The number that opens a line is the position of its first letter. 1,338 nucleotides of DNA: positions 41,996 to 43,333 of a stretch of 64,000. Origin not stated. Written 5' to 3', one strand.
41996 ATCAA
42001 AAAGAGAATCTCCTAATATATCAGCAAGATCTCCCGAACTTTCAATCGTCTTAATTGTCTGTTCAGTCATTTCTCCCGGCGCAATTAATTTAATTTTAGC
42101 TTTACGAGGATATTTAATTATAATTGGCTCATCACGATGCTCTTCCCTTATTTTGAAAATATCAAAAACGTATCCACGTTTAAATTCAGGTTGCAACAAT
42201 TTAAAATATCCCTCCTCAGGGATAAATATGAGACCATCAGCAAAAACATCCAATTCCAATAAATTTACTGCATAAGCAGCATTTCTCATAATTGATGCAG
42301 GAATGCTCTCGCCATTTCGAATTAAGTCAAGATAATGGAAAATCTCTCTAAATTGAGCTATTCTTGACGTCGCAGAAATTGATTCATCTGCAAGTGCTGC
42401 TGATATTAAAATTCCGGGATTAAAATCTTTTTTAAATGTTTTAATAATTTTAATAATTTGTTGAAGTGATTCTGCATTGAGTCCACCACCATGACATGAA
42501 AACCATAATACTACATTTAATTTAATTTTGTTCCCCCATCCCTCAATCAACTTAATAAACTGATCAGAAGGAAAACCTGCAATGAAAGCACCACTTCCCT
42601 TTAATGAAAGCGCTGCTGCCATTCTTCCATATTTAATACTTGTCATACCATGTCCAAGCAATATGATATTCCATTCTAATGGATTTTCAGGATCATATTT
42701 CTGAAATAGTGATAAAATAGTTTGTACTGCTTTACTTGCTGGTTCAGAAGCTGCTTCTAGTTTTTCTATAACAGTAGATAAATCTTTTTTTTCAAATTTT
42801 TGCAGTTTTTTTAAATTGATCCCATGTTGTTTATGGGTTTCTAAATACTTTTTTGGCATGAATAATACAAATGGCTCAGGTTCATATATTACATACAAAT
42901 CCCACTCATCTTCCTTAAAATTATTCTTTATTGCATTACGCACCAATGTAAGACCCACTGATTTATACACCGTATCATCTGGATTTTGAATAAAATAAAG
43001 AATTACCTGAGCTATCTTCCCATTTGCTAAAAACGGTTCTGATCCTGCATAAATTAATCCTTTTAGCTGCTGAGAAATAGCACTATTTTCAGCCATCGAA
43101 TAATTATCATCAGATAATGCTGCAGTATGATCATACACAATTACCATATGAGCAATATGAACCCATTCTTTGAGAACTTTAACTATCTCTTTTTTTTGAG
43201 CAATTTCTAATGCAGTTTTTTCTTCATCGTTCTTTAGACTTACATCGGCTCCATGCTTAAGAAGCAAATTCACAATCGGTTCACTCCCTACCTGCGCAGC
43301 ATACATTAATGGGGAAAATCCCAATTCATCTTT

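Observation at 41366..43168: Caspase/CPD-like (clan CD style) His-Cys core hidden in the middle of a 1206-aa secreted ankyrin protein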

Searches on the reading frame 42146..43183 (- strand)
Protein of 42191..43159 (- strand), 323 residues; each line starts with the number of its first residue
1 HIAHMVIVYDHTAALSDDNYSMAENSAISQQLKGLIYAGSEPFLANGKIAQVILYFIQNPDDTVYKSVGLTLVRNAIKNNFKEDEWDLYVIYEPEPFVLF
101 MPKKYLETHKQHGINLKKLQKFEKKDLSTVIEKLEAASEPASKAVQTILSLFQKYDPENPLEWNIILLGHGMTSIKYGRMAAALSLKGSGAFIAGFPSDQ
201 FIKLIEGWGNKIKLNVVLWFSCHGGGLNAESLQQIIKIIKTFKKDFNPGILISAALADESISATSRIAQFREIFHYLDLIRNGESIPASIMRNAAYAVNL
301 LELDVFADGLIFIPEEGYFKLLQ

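Call 39: predict_structure(alignment_id=A4)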
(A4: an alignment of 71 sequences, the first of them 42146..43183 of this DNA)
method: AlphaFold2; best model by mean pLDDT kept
length: 346 residues; sequences in the alignment: 71
mean_pLDDT: 92.8   pTM: 0.92
mean pLDDT of the five models: 92.8, 92.3, 92.0, 92.0, 91.7
residues with pLDDT >= 90: 293; 70-90: 34; 50-70: 10; < 50: 9
segments of 3 or more residues with pLDDT < 50: 339-346
pLDDT, mean of each block of 10 residues (from residue 1): 78 98 98 97 98 98 98 98 98 98 98 97 98 98 87 97 97 97 77 85 95 98 97 93 96 97 92 95 97 95 96 87 96 59 39
secondary structure, 60 per line:
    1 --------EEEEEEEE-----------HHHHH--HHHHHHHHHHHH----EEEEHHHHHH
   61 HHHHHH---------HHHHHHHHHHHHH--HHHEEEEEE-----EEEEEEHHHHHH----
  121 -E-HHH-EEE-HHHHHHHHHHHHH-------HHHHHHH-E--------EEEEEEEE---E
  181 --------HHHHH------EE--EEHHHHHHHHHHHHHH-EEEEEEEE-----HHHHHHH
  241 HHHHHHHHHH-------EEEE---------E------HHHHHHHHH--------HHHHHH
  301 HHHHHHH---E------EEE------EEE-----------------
elements in order: E9-16 H28-32 H35-46 E51-54 H55-66 H76-88 E94-99 E105-110 H111-116 E128-130 H132-144 H152-158 E169-176 H189-193 H206-219 E221-228 H234-250 E258-261 H278-286 H295-307 E318-320 E327-329

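Call 42: fold_search(model_id=the predicted structure, library=pdb)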
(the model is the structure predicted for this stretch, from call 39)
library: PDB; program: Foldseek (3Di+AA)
matches with E <= 10: 493; with E <= 0.001: 0
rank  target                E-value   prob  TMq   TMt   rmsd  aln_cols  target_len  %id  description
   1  8a53_B                2.0e-03  0.99  0.31  0.34   8.3       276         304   13  Crystal structure of AtMCA-IIf C147A (metacaspase 9) from Arabidopsis thaliana (released 2023-05-31)
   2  8a53_C                2.9e-03  0.99  0.30  0.34   6.6       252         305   12  Crystal structure of AtMCA-IIf C147A (metacaspase 9) from Arabidopsis thaliana (released 2023-05-31)
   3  4awb_B                4.9e-03  0.97  0.28  0.36   6.8       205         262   11  Crystal structure of active legumain in complex with AAN-CMK (released 2013-06-26)
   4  7fqh_B                5.9e-03  0.90  0.25  0.32   6.1       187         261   11  Crystal Structure of human Legumain in complex with (2S)-N-[(3S)-5-amino-5-oxopent-1-yn-3-yl]-1-[1-[4-(cyclopropylmeth (released 2023-10-11)
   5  7fqj_C                7.1e-03  0.85  0.26  0.33   7.0       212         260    9  Crystal Structure of human Legumain in complex with (2S)-N-[(1S)-3-amino-1-cyano-3-oxopropyl]-1-[1-[4-[(2,4-difluoroph (released 2023-10-11)
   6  5lua_A                1.0e-02  0.94  0.29  0.36   6.3       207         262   11  Crystal structure of human legumain (AEP) in complex with compound 11b (released 2017-03-29)
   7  4n6o_A                1.0e-02  0.90  0.28  0.35   6.6       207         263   10  Crystal structure of reduced legumain in complex with cystatin E/M (released 2015-02-11)
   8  7fqi_C                1.1e-02  0.80  0.26  0.33   7.0       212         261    9  Crystal Structure of human Legumain in complex with (2S)-N-[(1S)-3-amino-1-cyano-3-oxopropyl]-1-[1-[4-[(2,4-difluoroph (released 2023-10-11)
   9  7fqh_A                1.4e-02  0.84  0.27  0.33   6.9       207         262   10  Crystal Structure of human Legumain in complex with (2S)-N-[(3S)-5-amino-5-oxopent-1-yn-3-yl]-1-[1-[4-(cyclopropylmeth (released 2023-10-11)
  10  4awb_A                1.6e-02  0.72  0.25  0.31   7.2       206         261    9  Crystal structure of active legumain in complex with AAN-CMK (released 2013-06-26)
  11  7fqh_D                2.1e-02  0.77  0.23  0.29   6.6       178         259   11  Crystal Structure of human Legumain in complex with (2S)-N-[(3S)-5-amino-5-oxopent-1-yn-3-yl]-1-[1-[4-(cyclopropylmeth (released 2023-10-11)
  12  7fqi_B                2.2e-02  0.80  0.27  0.34   7.7       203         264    9  Crystal Structure of human Legumain in complex with (2S)-N-[(1S)-3-amino-1-cyano-3-oxopropyl]-1-[1-[4-[(2,4-difluoroph (released 2023-10-11)
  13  7fql_E                2.4e-02  0.57  0.32  0.39  10.5       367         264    9  Crystal Structure of human Legumain in complex with (2S)-N-[(1S)-3-amino-1-cyano-3-oxopropyl]-1-[1-[4-[(2,4-difluoroph (released 2023-10-11)
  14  6w8r_B                2.4e-02  0.47  0.25  0.24  12.3       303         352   11  Crystal structure of metacaspase 4 C139A from Arabidopsis (released 2020-05-20)
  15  7fqk_A                2.5e-02  0.85  0.29  0.36   6.4       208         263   11  Crystal Structure of human Legumain in complex with (2S)-N-[(3S)-5-amino-1-(1,3-oxazol-2-yl)-5-oxopent-1-yn-3-yl]-1-[1 (released 2023-10-11)
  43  6idv_A                3.4e-01  0.15  0.30  0.25  11.0       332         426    8  Peptide Asparaginyl Ligases from Viola yedoensis (released 2019-05-15)
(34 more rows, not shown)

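Call 73: fold_search(model_id=the predicted structure, library=viral)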
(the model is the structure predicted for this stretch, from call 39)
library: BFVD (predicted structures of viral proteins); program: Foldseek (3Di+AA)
matches with E <= 10: 408; with E <= 0.001: 0
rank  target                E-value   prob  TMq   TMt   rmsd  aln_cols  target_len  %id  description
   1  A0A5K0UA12            1.4e-03  0.98  0.31  0.44  10.1       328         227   10  Metacaspase-like (Fragment) [Yasminevirus sp. GU-2018]
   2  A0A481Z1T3            3.6e-02  0.63  0.26  0.35   6.9       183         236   11  Peptidase C14 caspase domain-containing protein [Mimivirus LCMiAC01]
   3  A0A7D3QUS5            3.8e-02  0.06  0.12  0.10  23.1       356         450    9  Glycosyltransferase family 2 [Fadolivirus FV1/VV64]
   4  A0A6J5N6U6            8.9e-02  0.06  0.14  0.14  18.3       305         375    9  AdoMet_MTases domain containing protein [uncultured Caudovirales phage]
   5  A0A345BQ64            1.0e-01  0.06  0.14  0.12  27.3       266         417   10  (no name in the UniProt tables at hand)
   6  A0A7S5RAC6            1.3e-01  0.23  0.26  0.15   8.5       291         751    9  (no name in the UniProt tables at hand)
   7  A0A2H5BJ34            1.7e-01  0.08  0.17  0.15  21.6       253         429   13  Uncharacterized protein [Erwinia phage vB_EamM_Desertfox]
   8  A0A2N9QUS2            2.0e-01  0.13  0.23  0.30  13.0       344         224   10  (no name in the UniProt tables at hand)
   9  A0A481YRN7            2.2e-01  0.04  0.13  0.13  17.4       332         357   10  ATPase family protein [Marseillevirus LCMAC101]
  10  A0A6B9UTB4            2.6e-01  0.13  0.22  0.09  10.8       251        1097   10  (no name in the UniProt tables at hand)
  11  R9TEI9                2.8e-01  0.10  0.18  0.24  14.9       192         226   10  DUF5591 domain-containing protein [Vibrio phage nt-1]
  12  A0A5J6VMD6            3.0e-01  0.15  0.21  0.17   8.0       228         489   10  VWFA domain-containing protein [Megaviridae environmental sample]
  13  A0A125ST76            3.0e-01  0.04  0.08  0.14  19.2       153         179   10  (no name in the UniProt tables at hand)
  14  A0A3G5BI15            3.0e-01  0.04  0.17  0.09  15.6       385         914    9  Wssv178 [White spot syndrome virus]
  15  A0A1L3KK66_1          3.4e-01  0.03  0.15  0.07  21.9       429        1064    6  (no name in the UniProt tables at hand)
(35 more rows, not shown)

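Call 83: find_related_loci(query=window:42191-43159:-, collection=viral_contigs, flank=5000)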
Query window:42191-43159:- (323 aa) in viral_contigs; peptide patterns used: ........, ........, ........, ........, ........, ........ (x = any residue, [..] = any of these).
4 stretches matched a pattern, but none encodes a relative of the query by tblastn (E <= 1e-3).

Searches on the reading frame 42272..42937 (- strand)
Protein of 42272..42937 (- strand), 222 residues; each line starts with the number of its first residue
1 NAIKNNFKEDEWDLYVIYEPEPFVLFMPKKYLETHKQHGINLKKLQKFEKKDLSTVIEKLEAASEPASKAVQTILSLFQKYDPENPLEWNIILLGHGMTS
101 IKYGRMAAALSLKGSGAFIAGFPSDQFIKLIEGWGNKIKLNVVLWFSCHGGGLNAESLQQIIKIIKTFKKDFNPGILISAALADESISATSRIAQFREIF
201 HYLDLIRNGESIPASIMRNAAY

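Call 28: search_solved_structures(query=A3, max_evalue=10, show_alignments=3)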
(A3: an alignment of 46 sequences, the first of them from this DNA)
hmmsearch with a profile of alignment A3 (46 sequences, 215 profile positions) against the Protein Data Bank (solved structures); distinct sequences matched with E-value up to 10: 4.
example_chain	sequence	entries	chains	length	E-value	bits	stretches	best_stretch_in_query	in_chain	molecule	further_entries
5cfv_A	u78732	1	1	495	0.18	14.7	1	110-160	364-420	Maltose-binding periplasmic protein,Maltose-binding periplasmic protein,PilA fusion protei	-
5ihj_A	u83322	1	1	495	0.26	14.2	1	109-160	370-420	Maltose-binding periplasmic protein,Fimbrial protein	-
7y7a_G7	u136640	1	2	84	0.32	13.9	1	144-194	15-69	Cytochrome c6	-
7y5e_GN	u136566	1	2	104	0.53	13.2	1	144-191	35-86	Cytochrome c6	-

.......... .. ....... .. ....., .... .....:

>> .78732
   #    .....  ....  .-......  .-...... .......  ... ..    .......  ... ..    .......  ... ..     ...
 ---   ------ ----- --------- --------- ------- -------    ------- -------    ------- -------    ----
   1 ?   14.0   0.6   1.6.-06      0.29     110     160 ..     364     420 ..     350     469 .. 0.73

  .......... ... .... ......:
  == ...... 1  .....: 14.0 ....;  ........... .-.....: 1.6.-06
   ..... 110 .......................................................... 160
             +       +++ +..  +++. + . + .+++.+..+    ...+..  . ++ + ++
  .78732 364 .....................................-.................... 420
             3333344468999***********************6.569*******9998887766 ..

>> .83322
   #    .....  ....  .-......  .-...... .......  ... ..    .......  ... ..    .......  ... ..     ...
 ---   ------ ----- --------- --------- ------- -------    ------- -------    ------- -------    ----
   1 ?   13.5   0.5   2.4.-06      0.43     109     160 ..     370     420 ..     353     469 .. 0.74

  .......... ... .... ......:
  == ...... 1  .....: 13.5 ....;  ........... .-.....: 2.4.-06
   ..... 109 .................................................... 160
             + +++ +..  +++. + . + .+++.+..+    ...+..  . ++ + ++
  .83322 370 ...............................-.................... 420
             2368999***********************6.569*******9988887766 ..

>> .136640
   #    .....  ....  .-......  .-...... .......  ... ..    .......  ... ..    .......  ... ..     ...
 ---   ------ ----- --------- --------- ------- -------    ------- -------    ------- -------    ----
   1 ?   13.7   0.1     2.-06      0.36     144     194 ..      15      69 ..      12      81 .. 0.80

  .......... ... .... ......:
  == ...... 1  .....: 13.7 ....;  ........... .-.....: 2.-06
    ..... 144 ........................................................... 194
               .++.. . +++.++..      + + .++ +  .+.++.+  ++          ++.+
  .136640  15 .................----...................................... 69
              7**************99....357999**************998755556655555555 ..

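Call 29: search_protein_families(library=pfam, alignment_id=A3, max_evalue=10)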
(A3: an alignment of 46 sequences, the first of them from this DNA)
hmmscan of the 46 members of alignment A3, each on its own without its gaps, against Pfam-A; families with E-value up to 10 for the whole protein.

A. member 1, seq(222 aa): 2 families
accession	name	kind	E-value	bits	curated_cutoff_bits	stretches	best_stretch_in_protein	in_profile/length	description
PF02255.21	PTS_IIA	-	0.1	13.1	27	1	43-94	19-70/94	PTS system, Lactose/Cellobiose specific IIA subunit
PF20782.3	TssR_VWA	-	0.11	11.9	25.7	1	41-97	111-165/304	TssR protein VWA domain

B. families by the number of members that match (of 46 scanned): 27 families (the first 25 are shown)
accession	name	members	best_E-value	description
PF17797.7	RL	1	0.011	RL domain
PF17527.7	ALC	1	0.016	Phage ALC protein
PF25100.1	DUF7809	1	0.023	Domain of unknown function (DUF7809)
PF05698.19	Trigger_C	1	0.028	Bacterial trigger factor protein (TF) C-terminus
PF06819.16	Arc_PepC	1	0.038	Archaeal Peptidase A24 C-terminal Domain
PF18070.6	Cas9_PI2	1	0.05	CRISPR-Cas9 PI domain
PF10528.15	GLEYA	1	0.065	GLEYA domain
PF05893.19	LuxC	1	0.07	Acyl-CoA reductase (LuxC)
PF24137.2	DA_N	1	0.071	Diels-Alderase N-terminal domain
PF05638.18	T6SS_HCP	1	0.078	Type VI secretion system effector, Hcp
PF01039.27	Carboxyl_trans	1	0.088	Carboxyl transferase domain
PF02255.21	PTS_IIA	1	0.1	PTS system, Lactose/Cellobiose specific IIA subunit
PF19338.4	NTF3_N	1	0.1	Neutrophin-3 N-terminus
PF22468.2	ACT_9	1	0.1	ACT domain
PF20782.3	TssR_VWA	1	0.11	TssR protein VWA domain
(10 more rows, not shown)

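Call 33: find_homologous_proteins(query=A3, max_evalue=0.001)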
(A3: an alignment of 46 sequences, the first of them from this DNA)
Query A3 (46 sequences): 4173 candidates shared short words with the query, none scored E <= 0.001.

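Call 50: search_protein_families(library=ncbifam, alignment_id=A3, max_evalue=1)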
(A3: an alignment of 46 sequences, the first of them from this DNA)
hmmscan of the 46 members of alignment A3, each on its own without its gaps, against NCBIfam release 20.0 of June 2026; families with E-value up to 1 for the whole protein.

A. member 1, seq(222 aa): 1 family
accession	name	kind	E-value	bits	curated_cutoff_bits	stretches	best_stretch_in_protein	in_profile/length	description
NF033533.1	lone7_assoc_B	subfamily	0.05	14.3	35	1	40-86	5-52/136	type VII secretion system-associated protein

B. families by the number of members that match (of 46 scanned): 21 families
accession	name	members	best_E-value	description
NF033533.1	lone7_assoc_B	4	0.05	type VII secretion system-associated protein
TIGR02886.1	spore_II_AA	1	0.0085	anti-sigma F factor antagonist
NF004737.0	PRK06074.2-4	1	0.03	NADH-quinone oxidoreductase subunit C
NF003407.0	PRK04778.1-1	1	0.03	septation ring formation regulator EzrA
NF003468.0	PRK05093.1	1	0.039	acetylornithine/succinyldiaminopimelate transaminase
NF000143.1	trim_DfrG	1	0.052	trimethoprim-resistant dihydrofolate reductase DfrG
NF005304.0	PRK06835.1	1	0.057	ATP-binding protein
NF003625.0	PRK05265.1-3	1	0.07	pyridoxine 5'-phosphate synthase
TIGR03246.1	arg_catab_astC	1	0.076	acetylornithine/succinylornithine family transaminase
NF035925.1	Geo26A_fam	1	0.086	geobacillin-26 family protein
NF011495.0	PRK14903.1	1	0.1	16S rRNA (cytosine(967)-C(5))-methyltransferase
TIGR02257.1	cobalto_cobN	1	0.1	cobaltochelatase subunit CobN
NF011335.0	PRK14751.1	1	0.12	tetracycline resistance determinant leader peptide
NF006707.0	PRK09250.1-4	1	0.13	class I fructose-bisphosphate aldolase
NF047737.1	antiphage_MADS1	1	0.14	methylation-associated defense system helix-turn-helix domain-containing protein MAD1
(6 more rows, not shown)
